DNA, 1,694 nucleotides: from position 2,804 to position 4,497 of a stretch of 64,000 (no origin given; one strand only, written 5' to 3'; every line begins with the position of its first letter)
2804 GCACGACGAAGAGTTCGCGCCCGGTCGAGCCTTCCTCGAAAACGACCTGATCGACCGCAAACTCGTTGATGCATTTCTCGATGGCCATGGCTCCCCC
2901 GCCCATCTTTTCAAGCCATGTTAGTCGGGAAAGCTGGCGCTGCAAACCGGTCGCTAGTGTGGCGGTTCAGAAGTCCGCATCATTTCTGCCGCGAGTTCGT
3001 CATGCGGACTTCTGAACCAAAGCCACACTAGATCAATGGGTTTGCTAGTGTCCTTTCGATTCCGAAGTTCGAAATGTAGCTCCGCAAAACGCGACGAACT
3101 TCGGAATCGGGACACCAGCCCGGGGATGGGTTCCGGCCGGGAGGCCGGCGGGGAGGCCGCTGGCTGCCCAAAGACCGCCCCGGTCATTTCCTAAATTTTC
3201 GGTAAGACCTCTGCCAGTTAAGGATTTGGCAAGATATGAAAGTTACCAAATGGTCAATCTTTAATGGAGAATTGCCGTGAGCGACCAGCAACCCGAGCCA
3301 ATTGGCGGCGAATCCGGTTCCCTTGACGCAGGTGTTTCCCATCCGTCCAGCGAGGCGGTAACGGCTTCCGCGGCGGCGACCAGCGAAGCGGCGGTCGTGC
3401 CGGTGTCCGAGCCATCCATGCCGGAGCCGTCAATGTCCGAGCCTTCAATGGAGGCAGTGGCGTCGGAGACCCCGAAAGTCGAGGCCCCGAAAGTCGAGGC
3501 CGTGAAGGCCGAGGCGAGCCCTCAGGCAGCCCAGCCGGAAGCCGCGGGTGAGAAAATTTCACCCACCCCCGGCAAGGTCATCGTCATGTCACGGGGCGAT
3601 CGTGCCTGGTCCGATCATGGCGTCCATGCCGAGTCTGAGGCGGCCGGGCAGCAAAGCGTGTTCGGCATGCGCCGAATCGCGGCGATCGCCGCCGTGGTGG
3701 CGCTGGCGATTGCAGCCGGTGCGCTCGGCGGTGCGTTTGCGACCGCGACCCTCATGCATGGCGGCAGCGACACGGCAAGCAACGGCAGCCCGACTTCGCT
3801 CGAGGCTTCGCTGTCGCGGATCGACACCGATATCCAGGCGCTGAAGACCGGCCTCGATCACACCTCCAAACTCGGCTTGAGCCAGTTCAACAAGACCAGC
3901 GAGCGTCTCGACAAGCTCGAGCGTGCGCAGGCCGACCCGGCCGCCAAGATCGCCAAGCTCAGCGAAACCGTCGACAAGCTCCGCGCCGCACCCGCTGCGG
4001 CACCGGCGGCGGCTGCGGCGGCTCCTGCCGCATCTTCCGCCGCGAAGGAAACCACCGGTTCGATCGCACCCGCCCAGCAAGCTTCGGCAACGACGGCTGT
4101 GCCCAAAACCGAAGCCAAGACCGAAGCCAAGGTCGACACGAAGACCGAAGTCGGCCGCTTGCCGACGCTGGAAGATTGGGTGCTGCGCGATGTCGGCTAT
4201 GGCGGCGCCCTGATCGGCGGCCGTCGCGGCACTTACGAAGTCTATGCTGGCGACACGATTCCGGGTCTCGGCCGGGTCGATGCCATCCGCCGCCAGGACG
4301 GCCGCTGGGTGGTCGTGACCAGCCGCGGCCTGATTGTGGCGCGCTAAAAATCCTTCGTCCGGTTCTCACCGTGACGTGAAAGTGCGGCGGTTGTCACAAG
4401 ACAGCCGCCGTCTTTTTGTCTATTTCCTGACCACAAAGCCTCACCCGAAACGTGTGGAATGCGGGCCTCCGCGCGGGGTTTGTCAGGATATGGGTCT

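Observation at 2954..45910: Eight-copy CTAG-capped twin-hairpin element with fixed geometry but divergent sequence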

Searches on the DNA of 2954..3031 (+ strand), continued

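Call 86: search_with_rna_model(model_id=R1, source=window, max_evalue=1, filters=off)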
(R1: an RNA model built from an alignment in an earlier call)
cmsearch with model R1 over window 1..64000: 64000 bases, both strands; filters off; matches with E-value up to 1: 35.
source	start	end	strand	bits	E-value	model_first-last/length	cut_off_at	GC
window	2954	3031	+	86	2.9e-20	1-77/77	no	0.54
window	29419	29493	+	85.6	3.7e-20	1-77/77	no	0.48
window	14228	14306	-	79.6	1.5e-18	1-77/77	no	0.51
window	29508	29586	-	76.5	9.7e-18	1-77/77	no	0.54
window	45088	45168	+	75.5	1.8e-17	1-77/77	no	0.52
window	45182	45257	-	74.3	3.7e-17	1-77/77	no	0.5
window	14141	14215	+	73.3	6.8e-17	1-77/77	no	0.48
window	45835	45910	-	71.9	1.6e-16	1-77/77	no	0.47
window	34095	34172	+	70.9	2.9e-16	1-77/77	no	0.59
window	37517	37593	+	69.9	5.3e-16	1-77/77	no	0.52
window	32479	32554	+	68.5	1.3e-15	1-77/77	no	0.49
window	45746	45823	+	66.4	4.5e-15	1-77/77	no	0.56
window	37608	37683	-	65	1e-14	1-77/77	no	0.62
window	3045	3118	-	64.9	1.1e-14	1-77/77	no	0.51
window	32568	32650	-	64.1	1.8e-14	1-77/77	no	0.52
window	2954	3031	-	48.2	3e-10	1-77/77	no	0.54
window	3045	3118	+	38.6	1e-07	1-77/77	no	0.51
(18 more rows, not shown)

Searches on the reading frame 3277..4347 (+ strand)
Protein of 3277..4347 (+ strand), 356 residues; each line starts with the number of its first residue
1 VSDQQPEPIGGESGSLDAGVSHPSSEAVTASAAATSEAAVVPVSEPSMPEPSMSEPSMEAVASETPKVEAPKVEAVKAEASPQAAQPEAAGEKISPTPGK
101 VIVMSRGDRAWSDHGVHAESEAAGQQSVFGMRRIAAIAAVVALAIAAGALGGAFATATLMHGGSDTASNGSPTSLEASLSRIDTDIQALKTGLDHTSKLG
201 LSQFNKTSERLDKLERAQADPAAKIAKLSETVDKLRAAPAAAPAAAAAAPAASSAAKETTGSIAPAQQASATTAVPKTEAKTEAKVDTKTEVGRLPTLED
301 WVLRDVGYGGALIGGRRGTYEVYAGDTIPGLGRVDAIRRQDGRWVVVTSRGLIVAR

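Call 45: search_protein_families(library=pfam, proteins=[window:3277-4347:+], max_evalue=0.001)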
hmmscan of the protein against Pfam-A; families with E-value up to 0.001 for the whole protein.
window:3277-4347:+ (356 aa): 0 families

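Call 87: search_protein_families(library=ncbifam, proteins=[window:3277-4347:+], max_evalue=0.001)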
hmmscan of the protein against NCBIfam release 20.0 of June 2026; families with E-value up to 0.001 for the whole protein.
window:3277-4347:+ (356 aa): 0 families
